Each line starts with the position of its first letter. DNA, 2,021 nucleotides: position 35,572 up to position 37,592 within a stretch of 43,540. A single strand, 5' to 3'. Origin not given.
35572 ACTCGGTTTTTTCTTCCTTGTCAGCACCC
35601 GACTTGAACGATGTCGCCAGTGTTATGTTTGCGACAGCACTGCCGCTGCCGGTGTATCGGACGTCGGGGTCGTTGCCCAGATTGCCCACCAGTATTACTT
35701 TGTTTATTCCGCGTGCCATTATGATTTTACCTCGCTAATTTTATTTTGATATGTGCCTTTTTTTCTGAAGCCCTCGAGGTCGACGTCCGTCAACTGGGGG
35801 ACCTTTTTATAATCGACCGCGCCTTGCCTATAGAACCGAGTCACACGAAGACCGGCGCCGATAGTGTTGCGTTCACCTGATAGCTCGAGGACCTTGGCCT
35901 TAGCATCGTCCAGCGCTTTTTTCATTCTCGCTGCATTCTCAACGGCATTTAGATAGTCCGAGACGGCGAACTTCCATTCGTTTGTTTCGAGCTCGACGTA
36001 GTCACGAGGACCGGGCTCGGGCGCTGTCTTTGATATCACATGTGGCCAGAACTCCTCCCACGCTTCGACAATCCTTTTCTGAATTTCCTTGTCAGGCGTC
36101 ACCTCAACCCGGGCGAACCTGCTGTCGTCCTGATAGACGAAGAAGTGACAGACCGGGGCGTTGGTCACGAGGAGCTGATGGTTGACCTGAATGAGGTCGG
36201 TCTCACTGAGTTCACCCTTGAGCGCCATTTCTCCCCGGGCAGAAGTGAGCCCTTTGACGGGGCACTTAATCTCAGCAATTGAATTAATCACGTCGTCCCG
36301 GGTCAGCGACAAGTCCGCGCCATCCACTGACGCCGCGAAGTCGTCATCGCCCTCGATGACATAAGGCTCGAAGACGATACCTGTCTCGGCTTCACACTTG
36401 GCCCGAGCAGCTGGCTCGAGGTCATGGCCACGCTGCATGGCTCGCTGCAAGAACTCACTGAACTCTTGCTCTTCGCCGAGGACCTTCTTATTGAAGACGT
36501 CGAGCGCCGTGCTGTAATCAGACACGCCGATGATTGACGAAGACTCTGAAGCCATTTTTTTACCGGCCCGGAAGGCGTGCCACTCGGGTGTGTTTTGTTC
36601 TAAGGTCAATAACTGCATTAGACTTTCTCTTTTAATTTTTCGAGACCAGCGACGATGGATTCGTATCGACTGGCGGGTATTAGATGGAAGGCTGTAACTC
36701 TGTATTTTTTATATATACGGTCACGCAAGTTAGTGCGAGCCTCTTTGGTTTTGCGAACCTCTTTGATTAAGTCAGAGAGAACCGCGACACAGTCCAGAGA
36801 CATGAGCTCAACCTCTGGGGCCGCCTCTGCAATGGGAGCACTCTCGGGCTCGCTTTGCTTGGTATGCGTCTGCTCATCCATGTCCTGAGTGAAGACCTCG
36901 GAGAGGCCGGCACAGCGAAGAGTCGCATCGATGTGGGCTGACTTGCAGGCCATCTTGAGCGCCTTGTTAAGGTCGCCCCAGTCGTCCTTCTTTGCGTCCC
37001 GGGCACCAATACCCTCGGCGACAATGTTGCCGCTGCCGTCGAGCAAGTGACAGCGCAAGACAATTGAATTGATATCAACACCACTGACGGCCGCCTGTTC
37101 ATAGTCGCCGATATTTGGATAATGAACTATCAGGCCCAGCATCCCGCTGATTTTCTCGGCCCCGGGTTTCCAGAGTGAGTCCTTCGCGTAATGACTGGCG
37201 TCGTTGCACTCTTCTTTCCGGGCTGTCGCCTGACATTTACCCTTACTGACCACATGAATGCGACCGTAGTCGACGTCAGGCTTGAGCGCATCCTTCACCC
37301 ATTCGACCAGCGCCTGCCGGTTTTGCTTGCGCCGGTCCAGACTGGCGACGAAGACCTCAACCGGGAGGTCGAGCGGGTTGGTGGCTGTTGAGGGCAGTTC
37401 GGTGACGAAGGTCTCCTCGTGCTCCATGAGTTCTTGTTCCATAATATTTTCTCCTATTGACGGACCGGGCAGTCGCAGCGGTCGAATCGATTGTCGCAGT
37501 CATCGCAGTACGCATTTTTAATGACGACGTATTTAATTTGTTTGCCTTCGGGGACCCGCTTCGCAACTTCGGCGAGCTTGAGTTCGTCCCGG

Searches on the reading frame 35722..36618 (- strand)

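Call 11: search_protein_families(library=phrogs, proteins=[window:35722-36618:-], max_evalue=0.001)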
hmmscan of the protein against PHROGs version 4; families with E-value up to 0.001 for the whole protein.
window:35722-36618:- (299 aa): 4 families
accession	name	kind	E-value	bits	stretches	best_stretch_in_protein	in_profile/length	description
phrog_434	-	DNA, RNA and nucleotide metabolism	2.9e-36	126.5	1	5-293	52-358/372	RecE-like recombination exonuclease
phrog_7655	-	DNA, RNA and nucleotide metabolism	8.3e-22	78.7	1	1-191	1-182/551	RecE-like recombination exonuclease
phrog_149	-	DNA, RNA and nucleotide metabolism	2.6e-15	56.8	1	5-198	596-797/1242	exonuclease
phrog_19855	-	head and packaging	8.5e-05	21.2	1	6-83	462-540/1257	virion structural protein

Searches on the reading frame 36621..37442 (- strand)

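Call 11: search_protein_families(library=phrogs, proteins=[window:36621-37442:-], max_evalue=0.001)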
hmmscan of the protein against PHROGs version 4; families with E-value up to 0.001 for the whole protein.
window:36621-37442:- (274 aa): 1 family
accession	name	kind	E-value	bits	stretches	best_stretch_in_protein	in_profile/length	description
phrog_10048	-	unknown function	2.1e-17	64.2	1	87-207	57-185/273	-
